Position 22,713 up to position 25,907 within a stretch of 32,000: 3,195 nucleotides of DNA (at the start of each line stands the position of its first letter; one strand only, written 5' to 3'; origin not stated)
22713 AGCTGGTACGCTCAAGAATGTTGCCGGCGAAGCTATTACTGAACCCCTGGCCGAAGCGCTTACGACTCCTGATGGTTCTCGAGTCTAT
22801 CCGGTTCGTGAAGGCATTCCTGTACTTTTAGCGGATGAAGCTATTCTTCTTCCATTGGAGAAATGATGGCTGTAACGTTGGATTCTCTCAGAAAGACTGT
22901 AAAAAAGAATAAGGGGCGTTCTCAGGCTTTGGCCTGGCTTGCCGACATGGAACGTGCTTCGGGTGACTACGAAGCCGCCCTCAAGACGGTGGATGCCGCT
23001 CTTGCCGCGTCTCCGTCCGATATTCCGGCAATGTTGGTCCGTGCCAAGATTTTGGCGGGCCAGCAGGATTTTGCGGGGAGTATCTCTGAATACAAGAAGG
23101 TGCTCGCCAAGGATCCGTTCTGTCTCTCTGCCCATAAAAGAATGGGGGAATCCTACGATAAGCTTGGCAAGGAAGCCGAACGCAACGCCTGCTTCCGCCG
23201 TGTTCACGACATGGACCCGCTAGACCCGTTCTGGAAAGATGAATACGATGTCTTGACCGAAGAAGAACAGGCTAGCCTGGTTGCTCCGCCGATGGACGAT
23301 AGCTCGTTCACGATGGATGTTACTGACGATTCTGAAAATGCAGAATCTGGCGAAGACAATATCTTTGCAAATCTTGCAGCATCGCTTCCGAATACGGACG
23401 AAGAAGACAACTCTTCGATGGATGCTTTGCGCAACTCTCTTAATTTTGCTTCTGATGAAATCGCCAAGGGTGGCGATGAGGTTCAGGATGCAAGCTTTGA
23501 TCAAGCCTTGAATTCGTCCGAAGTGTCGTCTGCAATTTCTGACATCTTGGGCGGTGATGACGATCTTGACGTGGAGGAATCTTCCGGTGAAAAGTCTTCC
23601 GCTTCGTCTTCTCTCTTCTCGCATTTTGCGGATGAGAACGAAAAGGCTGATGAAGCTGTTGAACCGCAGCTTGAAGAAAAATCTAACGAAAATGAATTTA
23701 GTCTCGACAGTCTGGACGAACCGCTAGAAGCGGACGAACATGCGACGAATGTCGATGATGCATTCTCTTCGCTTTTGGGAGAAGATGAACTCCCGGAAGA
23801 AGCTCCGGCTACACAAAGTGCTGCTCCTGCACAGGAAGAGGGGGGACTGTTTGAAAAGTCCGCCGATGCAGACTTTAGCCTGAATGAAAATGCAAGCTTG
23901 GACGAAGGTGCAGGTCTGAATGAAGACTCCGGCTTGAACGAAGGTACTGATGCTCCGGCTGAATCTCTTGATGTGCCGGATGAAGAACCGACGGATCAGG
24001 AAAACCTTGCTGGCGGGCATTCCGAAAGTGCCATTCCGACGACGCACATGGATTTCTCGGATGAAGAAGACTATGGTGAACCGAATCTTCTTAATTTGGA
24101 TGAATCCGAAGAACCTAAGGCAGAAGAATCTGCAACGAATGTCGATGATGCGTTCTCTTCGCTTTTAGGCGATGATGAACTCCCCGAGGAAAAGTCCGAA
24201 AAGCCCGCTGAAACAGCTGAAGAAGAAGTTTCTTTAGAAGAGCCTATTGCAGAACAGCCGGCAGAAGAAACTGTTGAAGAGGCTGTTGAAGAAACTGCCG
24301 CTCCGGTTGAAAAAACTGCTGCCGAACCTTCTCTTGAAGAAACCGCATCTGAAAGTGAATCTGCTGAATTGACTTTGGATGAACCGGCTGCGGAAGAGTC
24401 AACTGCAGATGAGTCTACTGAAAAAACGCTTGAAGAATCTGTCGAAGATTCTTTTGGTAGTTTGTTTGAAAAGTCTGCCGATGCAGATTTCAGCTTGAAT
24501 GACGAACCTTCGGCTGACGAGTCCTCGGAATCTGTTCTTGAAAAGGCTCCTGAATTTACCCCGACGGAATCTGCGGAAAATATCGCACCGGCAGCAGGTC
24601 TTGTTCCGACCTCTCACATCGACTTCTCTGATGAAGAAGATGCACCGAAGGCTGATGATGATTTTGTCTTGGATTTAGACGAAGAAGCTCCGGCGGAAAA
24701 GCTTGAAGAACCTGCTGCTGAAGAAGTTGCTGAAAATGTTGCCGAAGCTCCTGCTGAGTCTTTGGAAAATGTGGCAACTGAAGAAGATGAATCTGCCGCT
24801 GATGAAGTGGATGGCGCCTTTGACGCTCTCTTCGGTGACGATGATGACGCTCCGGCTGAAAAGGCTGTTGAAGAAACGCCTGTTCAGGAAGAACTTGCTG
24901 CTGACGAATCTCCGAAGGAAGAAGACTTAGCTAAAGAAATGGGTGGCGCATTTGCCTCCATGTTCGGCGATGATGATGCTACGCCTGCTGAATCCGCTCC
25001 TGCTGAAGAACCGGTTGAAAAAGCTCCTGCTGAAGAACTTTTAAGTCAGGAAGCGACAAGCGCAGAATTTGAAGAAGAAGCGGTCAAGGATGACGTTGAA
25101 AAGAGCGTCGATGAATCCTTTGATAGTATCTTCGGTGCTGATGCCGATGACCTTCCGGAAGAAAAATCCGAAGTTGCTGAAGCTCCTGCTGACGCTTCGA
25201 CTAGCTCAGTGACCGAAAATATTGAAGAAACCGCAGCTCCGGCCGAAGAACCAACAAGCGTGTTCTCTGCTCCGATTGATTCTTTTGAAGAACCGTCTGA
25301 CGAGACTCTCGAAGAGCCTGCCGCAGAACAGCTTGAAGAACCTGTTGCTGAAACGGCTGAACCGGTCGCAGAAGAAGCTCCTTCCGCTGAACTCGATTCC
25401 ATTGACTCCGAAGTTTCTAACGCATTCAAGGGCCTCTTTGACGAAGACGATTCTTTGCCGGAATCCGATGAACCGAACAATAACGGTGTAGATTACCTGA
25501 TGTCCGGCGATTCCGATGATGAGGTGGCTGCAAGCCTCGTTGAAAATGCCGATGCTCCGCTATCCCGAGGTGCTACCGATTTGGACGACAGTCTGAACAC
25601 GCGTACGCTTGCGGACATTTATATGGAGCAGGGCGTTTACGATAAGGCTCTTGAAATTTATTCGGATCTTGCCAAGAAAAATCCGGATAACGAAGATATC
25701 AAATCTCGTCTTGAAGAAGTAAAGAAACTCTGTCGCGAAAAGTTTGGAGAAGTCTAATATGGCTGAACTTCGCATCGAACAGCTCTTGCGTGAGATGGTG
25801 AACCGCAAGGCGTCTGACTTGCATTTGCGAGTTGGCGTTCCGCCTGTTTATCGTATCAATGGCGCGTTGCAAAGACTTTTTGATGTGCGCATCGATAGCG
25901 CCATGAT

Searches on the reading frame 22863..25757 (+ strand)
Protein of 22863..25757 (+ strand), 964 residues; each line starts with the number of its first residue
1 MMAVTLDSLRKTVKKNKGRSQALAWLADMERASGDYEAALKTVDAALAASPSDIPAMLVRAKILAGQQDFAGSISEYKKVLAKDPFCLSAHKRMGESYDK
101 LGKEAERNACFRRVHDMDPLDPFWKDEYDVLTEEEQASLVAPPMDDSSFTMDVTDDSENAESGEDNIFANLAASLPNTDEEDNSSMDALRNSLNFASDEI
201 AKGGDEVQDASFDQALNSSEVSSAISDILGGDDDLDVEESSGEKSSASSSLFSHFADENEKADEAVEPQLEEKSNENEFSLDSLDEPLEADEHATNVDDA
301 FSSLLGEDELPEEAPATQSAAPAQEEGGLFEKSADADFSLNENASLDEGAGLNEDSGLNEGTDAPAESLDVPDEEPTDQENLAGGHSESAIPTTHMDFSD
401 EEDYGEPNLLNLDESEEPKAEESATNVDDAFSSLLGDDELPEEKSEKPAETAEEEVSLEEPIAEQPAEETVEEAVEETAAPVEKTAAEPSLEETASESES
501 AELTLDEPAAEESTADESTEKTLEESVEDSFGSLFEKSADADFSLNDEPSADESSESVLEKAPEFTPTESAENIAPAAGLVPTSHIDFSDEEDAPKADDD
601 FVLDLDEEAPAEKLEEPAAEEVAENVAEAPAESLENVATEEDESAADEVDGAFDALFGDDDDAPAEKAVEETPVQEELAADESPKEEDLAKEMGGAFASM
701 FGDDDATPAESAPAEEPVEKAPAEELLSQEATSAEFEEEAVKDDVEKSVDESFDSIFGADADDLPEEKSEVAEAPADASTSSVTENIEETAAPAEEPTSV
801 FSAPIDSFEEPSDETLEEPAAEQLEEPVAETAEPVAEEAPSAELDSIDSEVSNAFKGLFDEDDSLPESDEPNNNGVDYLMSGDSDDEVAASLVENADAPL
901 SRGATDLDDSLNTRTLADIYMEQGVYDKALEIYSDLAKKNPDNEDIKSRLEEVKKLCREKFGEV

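Call 93: search_protein_families(library=pfam, proteins=[window:22863-25757:+], max_evalue=0.01)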
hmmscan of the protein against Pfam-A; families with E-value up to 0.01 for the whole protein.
window:22863-25757:+ (964 aa): 12 families
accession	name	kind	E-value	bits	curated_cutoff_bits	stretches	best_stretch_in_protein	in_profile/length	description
PF13428.12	TPR_14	-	4.4e-13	49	23.5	2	22-62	3-43/44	Tetratricopeptide repeat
PF13432.12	TPR_16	-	1.7e-11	44.7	32.7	1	8-53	19-64/65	Tetratricopeptide repeat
PF14559.12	TPR_19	-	5e-11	43.2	25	2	32-87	3-58/68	Tetratricopeptide repeat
PF07719.23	TPR_2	-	5.6e-11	42.1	27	0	915-943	6-34/34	Tetratricopeptide repeat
PF13414.12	TPR_11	-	1.1e-07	31.9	26.8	0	918-946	2-30/42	TPR repeat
PF13181.12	TPR_8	-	3.6e-05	24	25.7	0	21-52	2-33/34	Tetratricopeptide repeat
PF13174.12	TPR_6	-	0.00012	22.9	26.3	0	916-942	6-32/33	Tetratricopeptide repeat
PF13424.12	TPR_12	-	0.00015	22.3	30.1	0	22-50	5-33/77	Tetratricopeptide repeat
PF13176.12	TPR_7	-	0.00091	19.6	27.9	0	916-936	5-25/36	Tetratricopeptide repeat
PF00515.34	TPR_1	-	0.0011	19.1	27.8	0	916-943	7-34/34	Tetratricopeptide repeat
PF24575.1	TPR_Slam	-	0.0019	19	35.2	0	908-949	45-86/104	Surface lipoprotein assembly modifier, N-terminal TPR repeats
PF13371.12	TPR_9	-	0.0047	17.3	35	0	33-85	8-60/73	Tetratricopeptide repeat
